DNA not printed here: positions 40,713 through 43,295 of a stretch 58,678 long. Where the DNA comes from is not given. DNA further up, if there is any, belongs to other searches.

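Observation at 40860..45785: Giant chimeric envelope protein: pseudo-receiver + charged helix of about 550 aa + GT-C-like polytopic core + LGFP-like ectodomain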

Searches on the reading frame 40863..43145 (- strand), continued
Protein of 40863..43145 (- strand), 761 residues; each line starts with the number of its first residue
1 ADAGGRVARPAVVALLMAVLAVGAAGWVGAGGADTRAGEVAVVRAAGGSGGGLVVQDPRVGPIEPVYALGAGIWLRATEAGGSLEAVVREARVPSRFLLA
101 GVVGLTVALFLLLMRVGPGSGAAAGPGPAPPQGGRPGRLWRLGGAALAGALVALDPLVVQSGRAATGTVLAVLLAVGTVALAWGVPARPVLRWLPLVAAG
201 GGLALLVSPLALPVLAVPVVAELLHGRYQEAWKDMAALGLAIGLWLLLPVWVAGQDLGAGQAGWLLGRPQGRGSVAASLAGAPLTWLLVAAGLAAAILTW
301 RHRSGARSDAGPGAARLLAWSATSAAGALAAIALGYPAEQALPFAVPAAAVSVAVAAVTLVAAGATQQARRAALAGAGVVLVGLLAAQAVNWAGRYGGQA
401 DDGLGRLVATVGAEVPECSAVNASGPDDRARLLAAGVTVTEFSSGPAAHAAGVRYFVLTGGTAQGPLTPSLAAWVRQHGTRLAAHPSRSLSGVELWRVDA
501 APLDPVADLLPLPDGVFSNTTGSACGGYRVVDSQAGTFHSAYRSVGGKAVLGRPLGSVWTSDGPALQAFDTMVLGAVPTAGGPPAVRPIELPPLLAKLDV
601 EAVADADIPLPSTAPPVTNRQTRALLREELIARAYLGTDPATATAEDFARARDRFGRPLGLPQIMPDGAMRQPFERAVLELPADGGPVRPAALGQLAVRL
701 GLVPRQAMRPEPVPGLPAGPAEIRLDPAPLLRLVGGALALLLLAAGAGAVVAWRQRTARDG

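Call 39: search_protein_families(library=pfam, alignment_id=A1, max_evalue=1)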
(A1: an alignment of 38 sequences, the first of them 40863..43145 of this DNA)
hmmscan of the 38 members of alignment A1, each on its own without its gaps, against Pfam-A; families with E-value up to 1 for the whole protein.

A. member 1, window:40863-43145:- (761 aa): 1 family
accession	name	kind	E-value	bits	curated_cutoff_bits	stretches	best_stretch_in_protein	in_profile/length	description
PF14499.12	DUF4437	-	0.26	10.8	24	0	439-462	44-67/250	Domain of unknown function (DUF4437)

B. families by the number of members that match (of 38 scanned): 11 families
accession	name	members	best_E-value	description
PF13231.12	PMT_2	10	6.2e-05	Dolichyl-phosphate-mannose-protein mannosyltransferase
PF02882.25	THF_DHG_CYH_C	3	0.04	Tetrahydrofolate dehydrogenase/cyclohydrolase, NAD(P)-binding domain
PF01943.22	Polysacc_synt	1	0.0021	Polysaccharide biosynthesis protein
PF07695.17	7TMR-DISM_7TM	1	0.0052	7TM diverse intracellular signalling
PF08310.17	LGFP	1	0.026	LGFP repeat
PF03788.19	LrgA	1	0.037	LrgA family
PF06522.17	B12D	1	0.15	NADH-ubiquinone reductase complex 1 MLRQ subunit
PF14499.12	DUF4437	1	0.26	Domain of unknown function (DUF4437)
PF02366.24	PMT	1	0.27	Dolichyl-phosphate-mannose-protein mannosyltransferase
PF10988.14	DUF2807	1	0.53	Putative auto-transporter adhesin, head GIN domain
PF20960.2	Bag6_BAGS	1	0.75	Bag6, BAG-similar domain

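Call 45: find_encoding_contigs(protein=P0071, flank=10000, max_places=2)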
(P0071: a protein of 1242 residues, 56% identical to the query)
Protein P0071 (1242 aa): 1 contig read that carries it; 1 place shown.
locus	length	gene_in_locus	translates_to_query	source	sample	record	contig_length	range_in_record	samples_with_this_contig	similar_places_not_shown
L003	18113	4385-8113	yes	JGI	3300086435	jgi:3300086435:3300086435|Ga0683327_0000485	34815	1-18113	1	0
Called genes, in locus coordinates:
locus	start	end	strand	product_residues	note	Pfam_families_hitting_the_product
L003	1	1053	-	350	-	PF02826:2-Hacid_dh_C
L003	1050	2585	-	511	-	PF12282:GAF_PdtaS, PF08448:PAS_4 (weak), PF07536:HWE_HK, PF07568:HisKA_2, PF13581:HATPase_c_2, PF02518:HATPase_c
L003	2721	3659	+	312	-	PF14344:DUF4397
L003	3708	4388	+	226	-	PF04203:Sortase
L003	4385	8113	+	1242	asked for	-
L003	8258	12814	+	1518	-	PF00310:GATase_2, PF04898:Glu_syn_central, PF01645:Glu_synthase, PF01493:GXGXG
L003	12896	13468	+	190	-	PF00072:Response_reg, PF03861:ANTAR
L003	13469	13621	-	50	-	-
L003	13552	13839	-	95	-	-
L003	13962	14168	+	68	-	PF04024:PspC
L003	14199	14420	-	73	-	-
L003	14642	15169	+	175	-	PF01451:LMWPc (faint)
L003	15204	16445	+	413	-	PF07995:GSDH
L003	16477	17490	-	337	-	PF00480:ROK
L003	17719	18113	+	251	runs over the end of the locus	PF02463:SMC_N (faint), PF00005:ABC_tran, PF13304:AAA_21 (faint)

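Call 46: find_encoding_contigs(protein=P0075, flank=10000, max_places=2)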
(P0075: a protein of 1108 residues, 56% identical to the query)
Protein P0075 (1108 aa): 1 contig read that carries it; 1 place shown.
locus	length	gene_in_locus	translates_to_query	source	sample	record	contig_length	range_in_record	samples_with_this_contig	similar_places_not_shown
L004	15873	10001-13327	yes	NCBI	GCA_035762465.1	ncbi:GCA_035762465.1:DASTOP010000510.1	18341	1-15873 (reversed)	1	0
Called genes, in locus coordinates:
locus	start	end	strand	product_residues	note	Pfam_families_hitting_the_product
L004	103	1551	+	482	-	-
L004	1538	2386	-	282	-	PF00106:adh_short, PF08659:KR, PF13561:adh_short_C2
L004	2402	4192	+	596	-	PF05448:AXE1 (faint), PF01738:DLH (faint), PF02129:Peptidase_S15 (weak), PF20434:BD-FAE (faint), PF00561:Abhydrolase_1 (weak), PF12146:Hydrolase_4 (faint), PF12697:Abhydrolase_6 (weak), PF00326:Peptidase_S9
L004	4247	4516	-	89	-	-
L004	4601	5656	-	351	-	PF02826:2-Hacid_dh_C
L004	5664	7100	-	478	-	PF12282:GAF_PdtaS, PF08448:PAS_4 (weak), PF07536:HWE_HK, PF07568:HisKA_2, PF13581:HATPase_c_2, PF02518:HATPase_c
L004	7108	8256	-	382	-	PF10509:GalKase_gal_bdg, PF00288:GHMP_kinases_N, PF08544:GHMP_kinases_C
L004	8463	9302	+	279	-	PF14344:DUF4397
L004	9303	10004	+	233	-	PF04203:Sortase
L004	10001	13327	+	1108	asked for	-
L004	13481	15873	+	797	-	PF00310:GATase_2, PF04898:Glu_syn_central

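Call 47: find_encoding_contigs(protein=P0072, flank=10000, max_places=2)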
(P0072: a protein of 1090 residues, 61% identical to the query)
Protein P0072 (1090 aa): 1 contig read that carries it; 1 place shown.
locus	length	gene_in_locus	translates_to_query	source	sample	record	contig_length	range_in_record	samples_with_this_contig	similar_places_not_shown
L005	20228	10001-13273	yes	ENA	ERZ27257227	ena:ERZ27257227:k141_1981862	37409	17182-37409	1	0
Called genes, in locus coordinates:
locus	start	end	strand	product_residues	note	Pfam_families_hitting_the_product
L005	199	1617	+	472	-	-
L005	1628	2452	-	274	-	PF00106:adh_short, PF01370:Epimerase (faint), PF08659:KR, PF13460:NAD_binding_10 (weak), PF13561:adh_short_C2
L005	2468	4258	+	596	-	PF05448:AXE1 (faint), PF01738:DLH (faint), PF02129:Peptidase_S15 (weak), PF20434:BD-FAE (faint), PF00561:Abhydrolase_1 (weak), PF12146:Hydrolase_4 (faint), PF12697:Abhydrolase_6 (weak), PF00326:Peptidase_S9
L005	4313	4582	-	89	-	-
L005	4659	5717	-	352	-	PF02826:2-Hacid_dh_C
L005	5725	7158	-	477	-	PF12282:GAF_PdtaS, PF08448:PAS_4, PF07536:HWE_HK, PF07568:HisKA_2, PF13581:HATPase_c_2, PF02518:HATPase_c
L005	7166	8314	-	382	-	PF10509:GalKase_gal_bdg, PF00288:GHMP_kinases_N, PF08544:GHMP_kinases_C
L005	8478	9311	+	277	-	PF14344:DUF4397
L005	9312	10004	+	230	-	PF04203:Sortase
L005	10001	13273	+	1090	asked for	-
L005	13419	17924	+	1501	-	PF00310:GATase_2, PF04898:Glu_syn_central, PF01645:Glu_synthase, PF01493:GXGXG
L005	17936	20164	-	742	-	-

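Call 59: find_related_loci(query=A4, collection=genome_contigs, flank=8000)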
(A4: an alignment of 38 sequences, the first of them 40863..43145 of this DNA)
Query A4 (761 aa) in genome_contigs; peptide patterns used: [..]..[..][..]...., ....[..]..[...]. (x = any residue, [..] = any of these).
70 stretches matched a pattern; 11 encode a relative of the query (tblastn E <= 1e-3); 11 distinct loci.
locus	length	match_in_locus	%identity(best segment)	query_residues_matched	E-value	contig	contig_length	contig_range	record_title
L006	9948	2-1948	92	81-732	0e+0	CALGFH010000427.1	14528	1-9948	MAG TPA_asm: uncultured actinobacterium isolate ERR671912_bin.21_CONCOCT_v1.1_MAG genome assembly, contig: ERZ1756298.37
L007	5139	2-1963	88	80-732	0e+0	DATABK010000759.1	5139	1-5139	MAG TPA_asm: Actinomycetes bacterium isolate SMAG_U6696 k141_1298311, whole genome shotgun sequence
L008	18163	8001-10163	81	27-734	0e+0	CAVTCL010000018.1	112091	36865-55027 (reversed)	MAG: uncultured Actinomycetota bacterium isolate MFD00962.bin.2.98 genome assembly, contig: contig_30050, whole genome s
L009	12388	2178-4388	76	34-761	0e+0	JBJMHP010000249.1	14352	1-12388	MAG: Actinomycetes bacterium isolate 12C18O_24h_100_P14_coass_bin_16 k141_3565129, whole genome shotgun sequence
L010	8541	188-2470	70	7-761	0e+0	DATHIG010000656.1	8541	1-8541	MAG TPA_asm: Actinomycetes bacterium isolate SMAG_U12520 k141_246463, whole genome shotgun sequence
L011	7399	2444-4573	75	26-732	0e+0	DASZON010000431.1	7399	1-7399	MAG TPA_asm: Actinomycetota bacterium isolate SMAG_U5946 k141_206227, whole genome shotgun sequence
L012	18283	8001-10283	71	7-761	0e+0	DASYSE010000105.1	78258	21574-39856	MAG TPA_asm: Actinomycetes bacterium isolate SMAG_U4530 k141_2997480, whole genome shotgun sequence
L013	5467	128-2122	48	27-731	9e-117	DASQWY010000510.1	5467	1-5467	MAG TPA_asm: Actinomycetes bacterium isolate SMAG_U11025 k141_1143112, whole genome shotgun sequence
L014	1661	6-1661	53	24-532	2e-107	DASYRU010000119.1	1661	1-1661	MAG TPA_asm: Actinomycetota bacterium isolate SMAG_U4519 k141_2101307, whole genome shotgun sequence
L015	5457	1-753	67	486-734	1e-83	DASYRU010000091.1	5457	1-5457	MAG TPA_asm: Actinomycetota bacterium isolate SMAG_U4519 k141_1679745, whole genome shotgun sequence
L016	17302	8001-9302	37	273-704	2e-59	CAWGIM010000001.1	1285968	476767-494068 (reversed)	MAG: uncultured Actinomycetota bacterium isolate MFD09671.bin.1.161 genome assembly, contig: contig_10142, whole genome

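Call 74: search_protein_representatives(alignment_id=A4)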
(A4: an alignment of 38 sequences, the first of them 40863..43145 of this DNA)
Query: 38 sequences, 1093 profile positions. Proteins with E-value up to 0.001 (for the whole library): 388; up to 1e-10: 238; up to 1e-30: 121. The best 150 are listed.
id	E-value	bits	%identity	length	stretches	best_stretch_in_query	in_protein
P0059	0.0e+00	1469.0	-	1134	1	2-1088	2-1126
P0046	0.0e+00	1365.9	-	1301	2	170-1024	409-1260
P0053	0.0e+00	1232.5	-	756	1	337-1091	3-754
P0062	4.5e-267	905.7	-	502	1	594-1086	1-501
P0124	1.3e-240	818.1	-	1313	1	21-1086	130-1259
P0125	3.3e-213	727.4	-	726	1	332-1091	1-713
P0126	1.4e-207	708.7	-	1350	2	321-1083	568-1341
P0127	1.1e-201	689.2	-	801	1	312-1088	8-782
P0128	1.5e-198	678.8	-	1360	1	8-1089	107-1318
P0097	2.9e-190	651.4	-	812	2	188-638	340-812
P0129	7.4e-182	623.5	-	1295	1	29-1087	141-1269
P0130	5.7e-179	614.0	-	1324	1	48-1075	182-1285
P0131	6.4e-172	590.6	-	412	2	334-685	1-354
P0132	4.2e-170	584.6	-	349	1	735-1080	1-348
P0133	6.7e-170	583.9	-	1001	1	321-1087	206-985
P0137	1.7e-160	552.8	-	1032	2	334-1089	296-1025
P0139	1.8e-156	539.5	-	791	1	318-1086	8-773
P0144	1.7e-147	509.8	-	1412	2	314-1085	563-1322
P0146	1.7e-146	506.4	-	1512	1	30-1080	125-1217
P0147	3.1e-144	498.9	-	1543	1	29-1085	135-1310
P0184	1.8e-57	211.6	-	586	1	302-837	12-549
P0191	3.4e-54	200.8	-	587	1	326-831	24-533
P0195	1.3e-49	185.7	-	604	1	322-826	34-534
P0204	4.7e-45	170.6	-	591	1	328-835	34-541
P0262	7.8e-25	103.6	-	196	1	66-181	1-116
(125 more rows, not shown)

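Call 75: search_protein_families(library=pfam, proteins=[P0124, P0128, P0146, P0147, P0127, P0139, P0184, P0191, P0195, P0204], max_evalue=0.01)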
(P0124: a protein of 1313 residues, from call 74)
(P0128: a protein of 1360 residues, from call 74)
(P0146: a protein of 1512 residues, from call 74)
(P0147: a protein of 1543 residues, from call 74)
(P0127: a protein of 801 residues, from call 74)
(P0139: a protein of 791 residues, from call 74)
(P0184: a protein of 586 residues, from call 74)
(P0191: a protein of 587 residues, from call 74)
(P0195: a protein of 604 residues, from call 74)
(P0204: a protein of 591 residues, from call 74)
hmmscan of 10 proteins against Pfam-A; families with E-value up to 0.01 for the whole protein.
P0124 (1313 aa): 0 families

P0128 (1360 aa): 1 family
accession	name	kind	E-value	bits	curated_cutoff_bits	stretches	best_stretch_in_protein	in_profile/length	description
PF01943.22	Polysacc_synt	-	2.8e-06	27.4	28.2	1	12-286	3-272/274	Polysaccharide biosynthesis protein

P0146 (1512 aa): 1 family
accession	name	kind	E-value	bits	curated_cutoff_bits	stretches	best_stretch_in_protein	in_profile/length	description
PF13231.12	PMT_2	-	0.0005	20.8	26.1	1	550-718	2-155/160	Dolichyl-phosphate-mannose-protein mannosyltransferase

P0147 (1543 aa): 0 families

P0127 (801 aa): 1 family
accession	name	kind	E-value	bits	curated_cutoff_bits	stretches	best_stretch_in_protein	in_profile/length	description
PF13231.12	PMT_2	-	8.8e-05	23.2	26.1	1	81-251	2-160/160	Dolichyl-phosphate-mannose-protein mannosyltransferase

P0139 (791 aa): 1 family
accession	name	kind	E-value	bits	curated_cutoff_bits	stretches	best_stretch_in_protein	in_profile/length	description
PF13231.12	PMT_2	-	0.00021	22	26.1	1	110-236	26-149/160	Dolichyl-phosphate-mannose-protein mannosyltransferase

P0184 (586 aa): 2 families
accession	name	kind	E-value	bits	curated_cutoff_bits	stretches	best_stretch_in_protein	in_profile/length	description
PF02366.24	PMT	-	7.2e-08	32.7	22.7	1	50-234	5-193/245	Dolichyl-phosphate-mannose-protein mannosyltransferase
PF13231.12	PMT_2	-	0.0021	18.7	26.1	1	96-262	2-154/160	Dolichyl-phosphate-mannose-protein mannosyltransferase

P0191 (587 aa): 2 families
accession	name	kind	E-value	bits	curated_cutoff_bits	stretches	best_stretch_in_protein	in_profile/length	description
PF02366.24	PMT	-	0.00034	20.7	22.7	1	112-230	85-204/245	Dolichyl-phosphate-mannose-protein mannosyltransferase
PF13231.12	PMT_2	-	0.0019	18.9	26.1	1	83-249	2-154/160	Dolichyl-phosphate-mannose-protein mannosyltransferase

P0195 (604 aa): 2 families
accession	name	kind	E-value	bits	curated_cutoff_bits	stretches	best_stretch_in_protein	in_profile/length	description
PF02366.24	PMT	-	1e-07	32.2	22.7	1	125-233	84-191/245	Dolichyl-phosphate-mannose-protein mannosyltransferase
PF13231.12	PMT_2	-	1.5e-05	25.7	26.1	1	97-260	2-150/160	Dolichyl-phosphate-mannose-protein mannosyltransferase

P0204 (591 aa): 1 family
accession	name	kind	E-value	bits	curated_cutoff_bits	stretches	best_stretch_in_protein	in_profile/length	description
PF13231.12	PMT_2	-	0.0038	17.9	26.1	1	93-263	2-160/160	Dolichyl-phosphate-mannose-protein mannosyltransferase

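Call 83: find_encoding_contigs(protein=P0144, flank=10000, max_places=2)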
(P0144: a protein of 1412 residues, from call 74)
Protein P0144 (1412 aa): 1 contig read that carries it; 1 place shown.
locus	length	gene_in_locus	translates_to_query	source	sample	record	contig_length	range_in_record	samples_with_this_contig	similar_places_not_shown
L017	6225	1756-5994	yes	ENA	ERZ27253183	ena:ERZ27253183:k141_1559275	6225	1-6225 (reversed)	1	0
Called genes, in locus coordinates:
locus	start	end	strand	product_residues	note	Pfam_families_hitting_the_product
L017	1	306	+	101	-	?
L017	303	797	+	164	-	PF01230:HIT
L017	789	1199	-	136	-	PF07080:DUF1348 (weak), PF13577:SnoaL_4 (weak), PF07366:SnoaL, PF12680:SnoaL_2, PF14534:DUF4440 (weak)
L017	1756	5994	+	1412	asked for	-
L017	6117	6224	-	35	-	?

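Call 84: find_encoding_contigs(protein=P0137, flank=10000, max_places=2)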
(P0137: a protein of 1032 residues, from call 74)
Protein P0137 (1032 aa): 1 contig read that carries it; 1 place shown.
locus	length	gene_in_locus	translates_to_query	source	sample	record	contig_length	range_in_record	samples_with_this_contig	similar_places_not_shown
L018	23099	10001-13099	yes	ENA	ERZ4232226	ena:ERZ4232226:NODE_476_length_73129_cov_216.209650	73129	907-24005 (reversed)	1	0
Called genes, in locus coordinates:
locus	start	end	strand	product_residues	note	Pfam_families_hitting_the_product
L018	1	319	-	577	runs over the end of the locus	PF08448:PAS_4, PF13188:PAS_8 (weak), PF01590:GAF, PF13185:GAF_2, PF07228:SpoIIE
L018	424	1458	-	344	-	PF01636:APH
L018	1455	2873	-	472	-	PF00390:malic, PF03949:Malic_M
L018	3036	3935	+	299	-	PF00126:HTH_1, PF03466:LysR_substrate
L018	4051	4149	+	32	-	-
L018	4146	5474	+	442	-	PF00463:ICL, PF13714:PEP_mutase, PF00463:ICL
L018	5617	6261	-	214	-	-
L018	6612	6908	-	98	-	-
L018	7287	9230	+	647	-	PF02824:TGS (weak), PF07973:tRNA_SAD, PF00587:tRNA-synt_2b, PF03129:HGTP_anticodon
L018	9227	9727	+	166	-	PF11969:DcpS_C, PF01230:HIT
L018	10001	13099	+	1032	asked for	-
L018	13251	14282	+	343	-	PF01073:3Beta_HSD, PF01370:Epimerase, PF04321:RmlD_sub_bind, PF05368:NmrA (faint), PF16363:GDP_Man_Dehyd, PF13460:NAD_binding_10 (faint)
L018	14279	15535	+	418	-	PF08421:Methyltransf_13, PF13489:Methyltransf_23, PF08241:Methyltransf_11 (weak), PF08242:Methyltransf_12 (weak), PF08484:Methyltransf_14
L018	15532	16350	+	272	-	PF00483:NTP_transferase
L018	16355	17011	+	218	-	PF02585:PIG-L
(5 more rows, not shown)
